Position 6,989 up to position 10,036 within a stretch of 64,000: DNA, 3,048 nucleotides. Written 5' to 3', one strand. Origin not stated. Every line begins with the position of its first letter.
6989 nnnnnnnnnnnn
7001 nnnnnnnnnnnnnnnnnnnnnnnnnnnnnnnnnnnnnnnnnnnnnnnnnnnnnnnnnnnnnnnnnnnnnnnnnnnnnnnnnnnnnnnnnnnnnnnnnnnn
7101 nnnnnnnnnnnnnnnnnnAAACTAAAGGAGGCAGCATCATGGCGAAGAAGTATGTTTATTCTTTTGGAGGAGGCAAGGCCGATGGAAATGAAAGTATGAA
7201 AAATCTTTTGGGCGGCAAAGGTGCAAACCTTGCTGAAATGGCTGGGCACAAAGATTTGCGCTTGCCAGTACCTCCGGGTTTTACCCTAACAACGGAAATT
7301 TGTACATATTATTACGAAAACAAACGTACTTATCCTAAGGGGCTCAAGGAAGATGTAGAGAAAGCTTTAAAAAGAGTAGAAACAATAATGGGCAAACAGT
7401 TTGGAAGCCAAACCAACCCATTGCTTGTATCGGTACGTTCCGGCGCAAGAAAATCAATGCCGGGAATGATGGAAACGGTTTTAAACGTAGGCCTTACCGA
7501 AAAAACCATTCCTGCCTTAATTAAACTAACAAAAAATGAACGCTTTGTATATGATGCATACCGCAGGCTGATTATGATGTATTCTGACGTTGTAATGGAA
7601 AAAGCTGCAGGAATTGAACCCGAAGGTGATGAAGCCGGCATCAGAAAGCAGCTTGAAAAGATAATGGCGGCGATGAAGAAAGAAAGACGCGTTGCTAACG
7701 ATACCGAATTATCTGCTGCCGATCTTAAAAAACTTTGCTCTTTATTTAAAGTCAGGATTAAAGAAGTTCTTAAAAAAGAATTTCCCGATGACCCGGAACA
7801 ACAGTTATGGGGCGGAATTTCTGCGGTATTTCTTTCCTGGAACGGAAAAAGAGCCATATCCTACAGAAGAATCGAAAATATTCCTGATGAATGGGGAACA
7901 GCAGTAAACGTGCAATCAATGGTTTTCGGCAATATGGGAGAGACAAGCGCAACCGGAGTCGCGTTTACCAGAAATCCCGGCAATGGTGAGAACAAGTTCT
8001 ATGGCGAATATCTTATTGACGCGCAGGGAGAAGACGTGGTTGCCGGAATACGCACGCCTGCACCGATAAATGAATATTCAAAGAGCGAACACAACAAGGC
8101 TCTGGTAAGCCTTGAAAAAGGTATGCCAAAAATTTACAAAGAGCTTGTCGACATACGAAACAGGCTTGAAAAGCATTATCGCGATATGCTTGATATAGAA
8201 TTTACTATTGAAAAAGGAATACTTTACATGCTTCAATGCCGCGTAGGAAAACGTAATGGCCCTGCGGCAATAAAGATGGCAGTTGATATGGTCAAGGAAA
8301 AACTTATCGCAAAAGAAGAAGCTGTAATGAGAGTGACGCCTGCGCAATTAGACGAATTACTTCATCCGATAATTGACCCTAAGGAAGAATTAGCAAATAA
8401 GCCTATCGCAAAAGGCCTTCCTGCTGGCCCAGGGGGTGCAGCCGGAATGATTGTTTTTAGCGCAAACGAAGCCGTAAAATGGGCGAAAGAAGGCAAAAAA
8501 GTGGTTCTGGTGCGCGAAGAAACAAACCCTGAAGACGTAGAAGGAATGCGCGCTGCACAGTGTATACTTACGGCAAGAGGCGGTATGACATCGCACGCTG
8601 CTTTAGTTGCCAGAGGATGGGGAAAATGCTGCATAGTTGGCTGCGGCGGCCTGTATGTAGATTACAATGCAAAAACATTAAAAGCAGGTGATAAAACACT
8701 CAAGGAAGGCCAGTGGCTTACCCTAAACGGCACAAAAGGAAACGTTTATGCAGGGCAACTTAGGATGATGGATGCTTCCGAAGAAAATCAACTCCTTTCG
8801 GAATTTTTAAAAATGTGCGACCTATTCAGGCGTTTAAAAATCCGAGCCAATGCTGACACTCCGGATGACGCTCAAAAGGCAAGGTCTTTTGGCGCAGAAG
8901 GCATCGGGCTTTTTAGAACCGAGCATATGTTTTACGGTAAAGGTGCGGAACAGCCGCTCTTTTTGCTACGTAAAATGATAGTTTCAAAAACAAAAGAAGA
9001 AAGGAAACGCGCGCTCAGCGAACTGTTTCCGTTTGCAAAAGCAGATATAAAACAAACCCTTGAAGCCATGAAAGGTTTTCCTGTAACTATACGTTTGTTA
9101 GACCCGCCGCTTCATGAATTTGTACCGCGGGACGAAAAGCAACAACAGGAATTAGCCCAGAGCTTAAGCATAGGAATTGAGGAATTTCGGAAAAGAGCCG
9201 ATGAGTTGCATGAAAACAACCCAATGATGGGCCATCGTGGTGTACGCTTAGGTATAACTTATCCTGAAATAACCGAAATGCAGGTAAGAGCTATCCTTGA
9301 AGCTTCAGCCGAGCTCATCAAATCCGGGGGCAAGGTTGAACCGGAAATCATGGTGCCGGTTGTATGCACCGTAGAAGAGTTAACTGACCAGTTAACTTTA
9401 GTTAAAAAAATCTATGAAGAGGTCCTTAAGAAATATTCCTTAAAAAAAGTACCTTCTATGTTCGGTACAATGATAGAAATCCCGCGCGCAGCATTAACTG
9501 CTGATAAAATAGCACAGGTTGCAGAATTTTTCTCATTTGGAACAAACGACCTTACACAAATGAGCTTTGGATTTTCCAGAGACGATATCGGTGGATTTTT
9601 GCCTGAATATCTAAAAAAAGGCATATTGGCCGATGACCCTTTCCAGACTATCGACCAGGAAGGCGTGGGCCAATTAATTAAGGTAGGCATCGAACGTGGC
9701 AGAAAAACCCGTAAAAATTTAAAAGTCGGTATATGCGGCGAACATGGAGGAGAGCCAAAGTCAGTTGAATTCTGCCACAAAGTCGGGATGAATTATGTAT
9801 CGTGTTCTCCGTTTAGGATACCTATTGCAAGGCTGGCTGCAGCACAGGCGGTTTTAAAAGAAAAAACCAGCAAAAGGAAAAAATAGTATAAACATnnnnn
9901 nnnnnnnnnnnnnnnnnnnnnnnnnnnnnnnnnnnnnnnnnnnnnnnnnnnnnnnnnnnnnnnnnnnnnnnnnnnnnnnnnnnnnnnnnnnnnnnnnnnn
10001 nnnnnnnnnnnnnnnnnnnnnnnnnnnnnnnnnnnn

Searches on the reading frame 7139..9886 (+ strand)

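Call 76: search_protein_families(library=pfam, proteins=[window:7139-9886:+], max_evalue=0.0001)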
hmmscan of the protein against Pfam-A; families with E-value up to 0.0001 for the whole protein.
window:7139-9886:+ (915 aa): 3 families
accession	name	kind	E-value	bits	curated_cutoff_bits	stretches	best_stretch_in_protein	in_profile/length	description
PF02896.24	PEP-utilizers_C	-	1.4e-79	267.8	22.8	1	552-904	6-291/293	PEP-utilising enzyme, PEP-binding domain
PF01326.24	PPDK_N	-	6.2e-54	183.9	27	2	69-387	77-326/328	Pyruvate phosphate dikinase, AMP/ATP-binding domain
PF00391.29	PEP-utilizers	-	1.9e-22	79.1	23.1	1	453-534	3-72/72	PEP-utilising enzyme, mobile domain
